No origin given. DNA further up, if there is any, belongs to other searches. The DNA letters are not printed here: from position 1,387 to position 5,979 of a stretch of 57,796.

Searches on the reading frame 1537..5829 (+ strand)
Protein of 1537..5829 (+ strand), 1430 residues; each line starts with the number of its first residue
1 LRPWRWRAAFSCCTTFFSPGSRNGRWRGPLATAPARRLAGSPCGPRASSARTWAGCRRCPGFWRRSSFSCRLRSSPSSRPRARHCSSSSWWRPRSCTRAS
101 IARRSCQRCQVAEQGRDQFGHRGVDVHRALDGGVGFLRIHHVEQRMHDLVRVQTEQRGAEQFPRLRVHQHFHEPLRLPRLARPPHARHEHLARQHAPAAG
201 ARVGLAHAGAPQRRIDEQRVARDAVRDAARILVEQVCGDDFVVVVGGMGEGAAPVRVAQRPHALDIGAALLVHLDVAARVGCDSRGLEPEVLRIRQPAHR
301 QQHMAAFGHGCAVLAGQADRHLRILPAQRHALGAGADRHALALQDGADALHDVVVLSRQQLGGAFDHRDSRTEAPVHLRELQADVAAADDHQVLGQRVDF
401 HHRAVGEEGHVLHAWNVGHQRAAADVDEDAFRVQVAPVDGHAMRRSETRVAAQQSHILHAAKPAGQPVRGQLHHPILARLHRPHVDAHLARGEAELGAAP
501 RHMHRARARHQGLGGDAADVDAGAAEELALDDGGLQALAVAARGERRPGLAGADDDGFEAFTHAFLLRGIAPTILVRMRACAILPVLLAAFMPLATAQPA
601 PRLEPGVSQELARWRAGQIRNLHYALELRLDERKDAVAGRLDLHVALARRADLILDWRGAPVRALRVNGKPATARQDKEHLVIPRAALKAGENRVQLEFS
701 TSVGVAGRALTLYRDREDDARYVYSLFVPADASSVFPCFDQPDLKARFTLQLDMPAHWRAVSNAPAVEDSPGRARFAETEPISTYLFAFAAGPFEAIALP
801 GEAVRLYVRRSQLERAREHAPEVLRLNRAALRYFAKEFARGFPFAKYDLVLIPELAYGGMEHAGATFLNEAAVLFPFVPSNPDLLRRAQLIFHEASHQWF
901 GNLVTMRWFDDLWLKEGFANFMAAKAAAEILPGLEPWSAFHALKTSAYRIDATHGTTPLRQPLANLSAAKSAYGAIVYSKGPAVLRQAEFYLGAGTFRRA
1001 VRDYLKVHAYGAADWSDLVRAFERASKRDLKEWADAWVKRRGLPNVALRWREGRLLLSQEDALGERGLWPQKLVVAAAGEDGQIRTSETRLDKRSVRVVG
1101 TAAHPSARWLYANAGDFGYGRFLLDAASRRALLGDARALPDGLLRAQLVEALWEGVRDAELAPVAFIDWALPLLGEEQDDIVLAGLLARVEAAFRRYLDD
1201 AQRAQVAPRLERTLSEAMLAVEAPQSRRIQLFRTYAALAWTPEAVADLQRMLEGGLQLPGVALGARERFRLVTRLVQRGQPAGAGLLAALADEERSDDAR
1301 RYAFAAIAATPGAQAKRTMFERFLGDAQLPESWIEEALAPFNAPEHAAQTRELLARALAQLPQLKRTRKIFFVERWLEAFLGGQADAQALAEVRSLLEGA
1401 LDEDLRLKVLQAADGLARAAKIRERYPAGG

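Call 61: search_protein_families(library=pfam, proteins=[window:1537-5829:+], max_evalue=0.00001)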
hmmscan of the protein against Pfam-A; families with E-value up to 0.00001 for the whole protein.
window:1537-5829:+ (1430 aa): 3 families
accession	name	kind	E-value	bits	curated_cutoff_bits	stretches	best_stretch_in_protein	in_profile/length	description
PF01433.26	Peptidase_M1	-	1.7e-48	165.5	27.7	1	828-1037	7-218/218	Peptidase family M1 domain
PF11838.14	ERAP1_C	-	2.6e-22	80.1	38.2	1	1109-1417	1-317/318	ERAP1-like C-terminal domain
PF17900.6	Peptidase_M1_N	-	9.4e-18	65.4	25.8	1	622-786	3-186/186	Peptidase M1 N-terminal domain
